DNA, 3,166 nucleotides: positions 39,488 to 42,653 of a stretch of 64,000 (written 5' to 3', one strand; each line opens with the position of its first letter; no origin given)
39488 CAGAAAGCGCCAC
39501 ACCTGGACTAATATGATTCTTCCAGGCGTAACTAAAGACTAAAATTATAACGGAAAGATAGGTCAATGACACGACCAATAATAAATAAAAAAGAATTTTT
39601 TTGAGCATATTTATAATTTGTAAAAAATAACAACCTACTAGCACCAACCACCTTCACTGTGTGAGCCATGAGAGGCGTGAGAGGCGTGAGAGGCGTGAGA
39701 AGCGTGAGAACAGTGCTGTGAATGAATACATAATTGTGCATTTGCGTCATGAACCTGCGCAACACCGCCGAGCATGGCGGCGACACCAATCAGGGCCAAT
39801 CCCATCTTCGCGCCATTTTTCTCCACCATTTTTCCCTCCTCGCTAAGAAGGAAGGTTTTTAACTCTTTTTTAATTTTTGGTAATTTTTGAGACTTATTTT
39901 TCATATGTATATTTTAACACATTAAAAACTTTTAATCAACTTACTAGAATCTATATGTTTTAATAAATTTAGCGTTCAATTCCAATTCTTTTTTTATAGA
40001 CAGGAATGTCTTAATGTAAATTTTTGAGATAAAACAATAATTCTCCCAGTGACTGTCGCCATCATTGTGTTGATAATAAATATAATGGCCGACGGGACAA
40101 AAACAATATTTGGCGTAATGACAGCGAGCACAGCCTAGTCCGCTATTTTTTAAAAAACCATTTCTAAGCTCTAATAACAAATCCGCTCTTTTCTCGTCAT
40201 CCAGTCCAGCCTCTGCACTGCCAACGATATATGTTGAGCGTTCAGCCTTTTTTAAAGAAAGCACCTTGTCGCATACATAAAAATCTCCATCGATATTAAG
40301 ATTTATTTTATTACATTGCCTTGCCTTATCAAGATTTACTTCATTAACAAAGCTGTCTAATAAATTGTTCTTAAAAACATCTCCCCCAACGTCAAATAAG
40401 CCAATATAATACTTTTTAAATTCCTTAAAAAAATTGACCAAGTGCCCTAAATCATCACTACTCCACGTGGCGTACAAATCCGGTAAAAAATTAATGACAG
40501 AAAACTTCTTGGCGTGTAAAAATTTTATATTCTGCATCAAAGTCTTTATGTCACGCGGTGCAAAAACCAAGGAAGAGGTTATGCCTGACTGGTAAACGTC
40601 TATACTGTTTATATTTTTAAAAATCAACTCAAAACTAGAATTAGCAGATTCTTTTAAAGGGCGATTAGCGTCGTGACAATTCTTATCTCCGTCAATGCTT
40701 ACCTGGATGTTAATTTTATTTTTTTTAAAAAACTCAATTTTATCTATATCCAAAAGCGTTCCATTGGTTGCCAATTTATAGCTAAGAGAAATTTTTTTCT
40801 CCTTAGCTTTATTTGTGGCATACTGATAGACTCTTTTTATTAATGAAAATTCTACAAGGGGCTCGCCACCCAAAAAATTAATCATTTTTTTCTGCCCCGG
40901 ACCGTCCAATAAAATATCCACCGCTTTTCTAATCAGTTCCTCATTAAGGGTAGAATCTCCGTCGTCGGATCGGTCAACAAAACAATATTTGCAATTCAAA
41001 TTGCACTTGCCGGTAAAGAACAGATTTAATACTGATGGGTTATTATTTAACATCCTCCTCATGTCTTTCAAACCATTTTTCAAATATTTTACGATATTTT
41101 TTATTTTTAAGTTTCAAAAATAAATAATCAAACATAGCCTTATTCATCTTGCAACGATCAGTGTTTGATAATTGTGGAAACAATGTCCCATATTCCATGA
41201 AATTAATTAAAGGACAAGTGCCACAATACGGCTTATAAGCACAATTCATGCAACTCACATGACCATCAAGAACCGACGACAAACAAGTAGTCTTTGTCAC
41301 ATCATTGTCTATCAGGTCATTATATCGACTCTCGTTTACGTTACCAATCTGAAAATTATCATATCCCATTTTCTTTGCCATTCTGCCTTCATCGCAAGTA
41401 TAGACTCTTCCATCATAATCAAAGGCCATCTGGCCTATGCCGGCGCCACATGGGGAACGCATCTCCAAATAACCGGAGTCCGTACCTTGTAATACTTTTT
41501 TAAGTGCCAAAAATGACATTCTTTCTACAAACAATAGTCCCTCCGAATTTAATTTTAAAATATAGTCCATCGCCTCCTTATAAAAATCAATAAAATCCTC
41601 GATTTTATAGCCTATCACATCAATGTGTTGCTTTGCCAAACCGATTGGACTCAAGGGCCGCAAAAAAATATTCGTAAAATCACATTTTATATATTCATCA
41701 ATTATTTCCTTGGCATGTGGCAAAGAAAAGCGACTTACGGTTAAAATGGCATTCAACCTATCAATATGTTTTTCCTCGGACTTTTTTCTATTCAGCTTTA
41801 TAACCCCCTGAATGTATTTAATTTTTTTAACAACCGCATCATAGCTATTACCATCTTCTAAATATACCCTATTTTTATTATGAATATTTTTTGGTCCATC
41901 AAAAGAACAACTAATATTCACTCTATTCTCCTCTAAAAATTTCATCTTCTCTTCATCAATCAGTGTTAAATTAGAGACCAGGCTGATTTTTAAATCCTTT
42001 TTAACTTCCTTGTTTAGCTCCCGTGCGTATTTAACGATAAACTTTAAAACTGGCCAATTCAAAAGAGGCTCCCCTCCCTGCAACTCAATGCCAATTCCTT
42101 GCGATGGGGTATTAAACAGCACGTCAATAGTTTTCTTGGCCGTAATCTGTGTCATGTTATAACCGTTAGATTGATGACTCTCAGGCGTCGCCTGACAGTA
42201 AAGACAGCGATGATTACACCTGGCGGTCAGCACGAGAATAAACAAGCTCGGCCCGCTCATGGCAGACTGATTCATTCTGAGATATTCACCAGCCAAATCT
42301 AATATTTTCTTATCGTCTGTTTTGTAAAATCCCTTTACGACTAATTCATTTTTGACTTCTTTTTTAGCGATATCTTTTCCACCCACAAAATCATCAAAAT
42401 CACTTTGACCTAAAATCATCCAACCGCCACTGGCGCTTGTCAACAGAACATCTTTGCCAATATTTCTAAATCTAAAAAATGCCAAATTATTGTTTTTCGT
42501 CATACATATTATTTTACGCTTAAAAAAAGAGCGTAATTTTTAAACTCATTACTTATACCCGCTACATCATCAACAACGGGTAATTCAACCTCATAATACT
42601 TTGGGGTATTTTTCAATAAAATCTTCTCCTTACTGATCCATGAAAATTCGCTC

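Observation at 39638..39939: HxsA-like precursor: leader-like N-half, (His-Xaa-Ser)n core on a 9-bp DNA tandem repeat, C-terminal GGWC, own promoter and strong SD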

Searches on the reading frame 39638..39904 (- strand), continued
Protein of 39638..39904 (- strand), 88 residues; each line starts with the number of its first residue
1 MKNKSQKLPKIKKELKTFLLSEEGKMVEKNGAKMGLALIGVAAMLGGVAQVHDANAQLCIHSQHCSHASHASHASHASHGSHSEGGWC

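Call 30: find_encoding_contigs(protein=P0052, flank=10000, max_places=1)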
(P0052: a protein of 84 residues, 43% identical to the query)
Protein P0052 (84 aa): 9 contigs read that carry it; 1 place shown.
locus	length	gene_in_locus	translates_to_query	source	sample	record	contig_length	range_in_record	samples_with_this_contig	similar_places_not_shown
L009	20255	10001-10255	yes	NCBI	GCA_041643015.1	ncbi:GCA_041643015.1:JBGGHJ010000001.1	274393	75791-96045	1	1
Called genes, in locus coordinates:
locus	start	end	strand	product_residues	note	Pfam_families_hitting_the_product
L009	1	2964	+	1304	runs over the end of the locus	PF04055:Radical_SAM, PF13353:Fer4_12 (faint), PF04055:Radical_SAM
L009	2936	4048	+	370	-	PF04055:Radical_SAM, PF13186:SPASM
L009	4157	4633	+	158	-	PF07603:Lcl_C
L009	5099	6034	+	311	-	PF04055:Radical_SAM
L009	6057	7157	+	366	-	PF04055:Radical_SAM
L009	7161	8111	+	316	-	PF04055:Radical_SAM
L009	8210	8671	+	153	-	-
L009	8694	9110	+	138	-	PF27806:HxsD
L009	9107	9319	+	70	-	-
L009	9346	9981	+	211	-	-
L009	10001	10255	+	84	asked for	-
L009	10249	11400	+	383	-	PF01478:Peptidase_A24 (weak)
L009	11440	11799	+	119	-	-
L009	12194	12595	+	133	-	PF07963:N_methyl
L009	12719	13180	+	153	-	PF07963:N_methyl (weak)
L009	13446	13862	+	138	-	-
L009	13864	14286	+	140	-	-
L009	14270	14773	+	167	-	-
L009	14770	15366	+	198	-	PF07963:N_methyl (faint)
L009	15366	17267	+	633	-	PF16241:DUF4900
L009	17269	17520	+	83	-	-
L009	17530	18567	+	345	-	PF11104:PilM_2, PF14450:FtsA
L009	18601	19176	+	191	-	-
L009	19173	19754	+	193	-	PF04350:PilO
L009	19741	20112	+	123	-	-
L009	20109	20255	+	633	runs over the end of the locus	PF07660:STN (faint), PF00263:Secretin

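Call 46: search_protein_families(library=padloc, proteins=[window:39638-39904:-], max_evalue=0.001)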
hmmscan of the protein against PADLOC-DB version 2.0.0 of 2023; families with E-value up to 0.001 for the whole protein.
window:39638-39904:- (88 aa): 0 families

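Call 51: search_protein_families(library=ncbifam, proteins=[P0017], max_evalue=0.01)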
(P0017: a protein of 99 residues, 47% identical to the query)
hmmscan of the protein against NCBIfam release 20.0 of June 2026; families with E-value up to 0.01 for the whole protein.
P0017 (99 aa): 2 families
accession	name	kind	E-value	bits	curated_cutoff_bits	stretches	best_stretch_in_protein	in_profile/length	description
NF038313.3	HisXaaSer_A4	exception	3.7e-19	69.4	55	1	8-95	2-90/93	His-Xaa-Ser repeat protein HxsA4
NF038309.1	HisXaaSer_A3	equivalog_domain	2.7e-11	43.1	65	1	8-94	2-78/81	His-Xaa-Ser repeat protein HxsA3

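Call 54: find_related_loci(query=A4, collection=genome_contigs, flank=10000)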
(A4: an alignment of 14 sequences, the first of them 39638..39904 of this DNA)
Query A4 (88 aa) in genome_contigs; peptide patterns used: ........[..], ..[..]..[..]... (x = any residue, [..] = any of these).
600 stretches matched a pattern (row limit reached: there are more); 29 encode a relative of the query (tblastn E <= 1e-3); 29 distinct loci.
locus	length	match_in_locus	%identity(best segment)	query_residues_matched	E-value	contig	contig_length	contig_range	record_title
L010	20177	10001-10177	61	1-59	4e-19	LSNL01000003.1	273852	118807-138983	MAG: Parcubacteria group bacterium M10-OD1-1 Contig6633, whole genome shotgun sequence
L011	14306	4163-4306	63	9-56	3e-15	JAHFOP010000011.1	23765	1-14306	MAG: Candidatus Moraniibacteriota bacterium isolate nzgw506 NODE_778_length_23766_cov_3.136942, whole genome shotgun seq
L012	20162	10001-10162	57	1-54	6e-15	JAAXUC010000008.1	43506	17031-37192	MAG: Candidatus Moraniibacteriota bacterium isolate W4_Combined_metabat1_134 W4_Combined_metabat1_134_NODE_149, whole ge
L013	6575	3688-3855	54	1-56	2e-13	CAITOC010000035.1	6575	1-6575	MAG: Candidatus Moranbacteria bacterium isolate MJ130702B_bin-413 genome assembly, contig: bin-413:35/88, whole genome s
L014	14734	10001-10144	56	9-56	2e-13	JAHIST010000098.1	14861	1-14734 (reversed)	MAG: Patescibacteria group bacterium isolate MM_PC_MetaG.mb.188 MM_PC_MetaG.mb.188_k141_1966489, whole genome shotgun se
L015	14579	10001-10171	47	1-57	7e-13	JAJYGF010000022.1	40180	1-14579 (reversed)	MAG: bacterium isolate DBS1-3.bin117 NODE_1537_length_40180_cov_1.83439, whole genome shotgun sequence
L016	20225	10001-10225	39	8-83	2e-12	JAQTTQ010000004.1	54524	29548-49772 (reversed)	MAG: Candidatus Omnitrophota bacterium isolate STB_44 NODE_1208_length_54524_cov_7.512216_Sandtown_B, whole genome shotg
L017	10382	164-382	58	9-88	6e-12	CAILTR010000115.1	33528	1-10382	uncultured bacterium isolate Kiruna_bin-03023 genome assembly, contig: bin-03023:115/120, whole genome shotgun sequence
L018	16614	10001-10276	36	4-88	1e-10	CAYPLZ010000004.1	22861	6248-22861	MAG TPA_asm: uncultured Candidatus Saccharibacteria bacterium isolate binchicken_co13_229 genome assembly, contig: NODE_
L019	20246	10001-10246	39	2-88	2e-10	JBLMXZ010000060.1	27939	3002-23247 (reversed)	MAG: Deltaproteobacteria bacterium isolate MAG242 PRJNA957066_bin24_renamed_59, whole genome shotgun sequence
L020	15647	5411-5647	38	3-83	3e-10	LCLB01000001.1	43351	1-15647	MAG: Parcubacteria group bacterium GW2011_GWF1_45_5 UX14_C0001, whole genome shotgun sequence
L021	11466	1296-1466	56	1-57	4e-10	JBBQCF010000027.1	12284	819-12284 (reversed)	MAG: Candidatus Moraniibacteriota bacterium isolate Co_metawrap_1272 Cmw_1272_k141_6299391_length_12284_cov_9.9941, whol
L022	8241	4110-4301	40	7-83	1e-8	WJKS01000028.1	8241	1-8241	MAG: Candidatus Aenigmatarchaeota archaeon isolate Bin_042 k141_1252180, whole genome shotgun sequence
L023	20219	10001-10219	39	1-76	1e-8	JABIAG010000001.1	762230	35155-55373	MAG: Candidatus Woesearchaeota archaeon isolate SI048_bin101 k141_1078392, whole genome shotgun sequence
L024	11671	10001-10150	44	6-55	4e-8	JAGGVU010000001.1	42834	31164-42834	MAG: Candidatus Aenigmatarchaeota archaeon isolate AUK108 PB_MBMC_062_c_000000000007, whole genome shotgun sequence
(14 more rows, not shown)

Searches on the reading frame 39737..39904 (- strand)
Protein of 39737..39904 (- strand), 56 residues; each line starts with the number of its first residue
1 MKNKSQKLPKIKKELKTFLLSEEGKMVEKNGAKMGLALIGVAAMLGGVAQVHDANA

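Call 48: search_protein_representatives(alignment_id=A3)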
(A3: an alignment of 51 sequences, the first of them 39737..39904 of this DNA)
Query: 51 sequences, 54 profile positions. Proteins with E-value up to 0.001 (for the whole library): 937; up to 1e-10: 142; up to 1e-30: 0. The best 150 are listed.
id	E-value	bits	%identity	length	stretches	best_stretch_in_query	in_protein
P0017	1.9e-19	85.0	-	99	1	1-53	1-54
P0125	5.1e-18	80.4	-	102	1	3-52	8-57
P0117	1.7e-17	78.8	-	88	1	1-53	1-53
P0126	1.7e-17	78.7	-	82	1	1-53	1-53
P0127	5.9e-17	77.0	-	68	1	1-52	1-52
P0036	7.6e-17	76.6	-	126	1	1-53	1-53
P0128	2.9e-16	74.8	-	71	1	5-52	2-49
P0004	6.8e-16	73.6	-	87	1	2-53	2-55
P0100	9.0e-16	73.2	-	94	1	4-52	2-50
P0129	1.1e-15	72.9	-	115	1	1-51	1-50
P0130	1.3e-15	72.7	-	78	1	1-53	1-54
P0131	1.3e-15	72.7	-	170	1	1-52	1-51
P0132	1.8e-15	72.2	-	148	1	1-51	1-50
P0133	2.2e-15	72.0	-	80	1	3-52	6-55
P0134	2.3e-15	71.9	-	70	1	1-52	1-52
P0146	1.1e-14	69.7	-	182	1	1-53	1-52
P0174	6.4e-13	64.1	-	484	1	5-53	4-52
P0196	2.1e-12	62.4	-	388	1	1-53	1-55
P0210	8.0e-12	60.6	-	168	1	1-53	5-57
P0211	8.5e-12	60.5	-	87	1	1-53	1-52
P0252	1.2e-10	56.8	-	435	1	4-49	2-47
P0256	1.3e-10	56.7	-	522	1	3-46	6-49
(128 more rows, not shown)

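Call 51: search_protein_families(library=ncbifam, proteins=[P0131, P0146, P0196, P0174, P0256, P0210, P0252, P0211, P0133], max_evalue=0.01)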
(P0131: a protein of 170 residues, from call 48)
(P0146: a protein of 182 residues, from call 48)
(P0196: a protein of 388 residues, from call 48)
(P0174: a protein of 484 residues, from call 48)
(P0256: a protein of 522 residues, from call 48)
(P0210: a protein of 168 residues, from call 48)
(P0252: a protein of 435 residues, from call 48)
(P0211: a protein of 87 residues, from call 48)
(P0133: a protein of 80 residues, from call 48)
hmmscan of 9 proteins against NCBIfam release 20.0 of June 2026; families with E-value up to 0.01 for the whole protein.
P0131 (170 aa): 1 family
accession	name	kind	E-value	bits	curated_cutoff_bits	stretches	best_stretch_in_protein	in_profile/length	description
NF038309.1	HisXaaSer_A3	equivalog_domain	6.2e-10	38.7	65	1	6-53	2-49/81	His-Xaa-Ser repeat protein HxsA3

P0146 (182 aa): 1 family
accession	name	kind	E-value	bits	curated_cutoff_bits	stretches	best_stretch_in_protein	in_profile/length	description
NF038309.1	HisXaaSer_A3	equivalog_domain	1.2e-08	34.6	65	1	6-54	2-50/81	His-Xaa-Ser repeat protein HxsA3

P0196 (388 aa): 1 family
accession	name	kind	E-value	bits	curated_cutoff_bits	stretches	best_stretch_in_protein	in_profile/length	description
NF038309.1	HisXaaSer_A3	equivalog_domain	2.1e-09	37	65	1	9-66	2-58/81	His-Xaa-Ser repeat protein HxsA3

P0174 (484 aa): 2 families
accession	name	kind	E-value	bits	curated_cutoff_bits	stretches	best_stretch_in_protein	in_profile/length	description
NF038309.1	HisXaaSer_A3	equivalog_domain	3.4e-12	46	65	1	6-71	2-67/81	His-Xaa-Ser repeat protein HxsA3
NF038313.3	HisXaaSer_A4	exception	7e-11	42.9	55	0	65-130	40-92/93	His-Xaa-Ser repeat protein HxsA4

P0256 (522 aa): 0 families

P0210 (168 aa): 1 family
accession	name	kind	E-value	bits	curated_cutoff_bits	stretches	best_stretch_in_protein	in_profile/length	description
NF038309.1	HisXaaSer_A3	equivalog_domain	1.8e-06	27.6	65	1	10-85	1-77/81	His-Xaa-Ser repeat protein HxsA3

P0252 (435 aa): 6 families
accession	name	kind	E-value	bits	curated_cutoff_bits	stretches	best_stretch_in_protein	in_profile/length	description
NF038136.1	rSAM_Rv_intein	exception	6.6e-24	84.7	700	2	76-166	75-166/574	intein-containing Rv2578c family radical SAM protein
TIGR01445.1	intein_Nterm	domain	4.7e-13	49.9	24.5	2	77-150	1-83/83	intein N-terminal splicing region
NF038162.1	RtcB_rel_intein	exception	3.7e-10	38.5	1150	2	76-163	94-184/961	intein-containing RtcB family protein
NF005852.0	PRK07773.1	equivalog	2.4e-08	32.7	780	1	75-164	396-488/886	replicative DNA helicase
NF038309.1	HisXaaSer_A3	equivalog_domain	1.3e-06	28.1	65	1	5-39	2-38/81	His-Xaa-Ser repeat protein HxsA3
NF011418.0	PRK14845.1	equivalog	3.1e-06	25.2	756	0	97-160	61-124/1049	translation initiation factor IF-2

P0211 (87 aa): 1 family
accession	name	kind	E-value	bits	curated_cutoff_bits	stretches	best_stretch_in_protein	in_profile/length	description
NF038309.1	HisXaaSer_A3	equivalog_domain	0.00014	21.6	65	1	6-45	2-41/81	His-Xaa-Ser repeat protein HxsA3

P0133 (80 aa): 1 family
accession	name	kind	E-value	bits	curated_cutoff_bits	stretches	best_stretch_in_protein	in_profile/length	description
NF038309.1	HisXaaSer_A3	equivalog_domain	6.3e-08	32.3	65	1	10-48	2-40/81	His-Xaa-Ser repeat protein HxsA3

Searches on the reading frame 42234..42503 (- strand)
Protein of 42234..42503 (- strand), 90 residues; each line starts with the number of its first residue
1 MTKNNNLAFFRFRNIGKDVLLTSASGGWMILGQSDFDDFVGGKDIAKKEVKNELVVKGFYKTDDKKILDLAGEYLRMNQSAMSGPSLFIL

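Call 82: search_protein_families(library=pfam, proteins=[window:42234-42503:-], max_evalue=10)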
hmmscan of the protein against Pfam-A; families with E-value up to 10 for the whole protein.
window:42234-42503:- (90 aa): 0 families
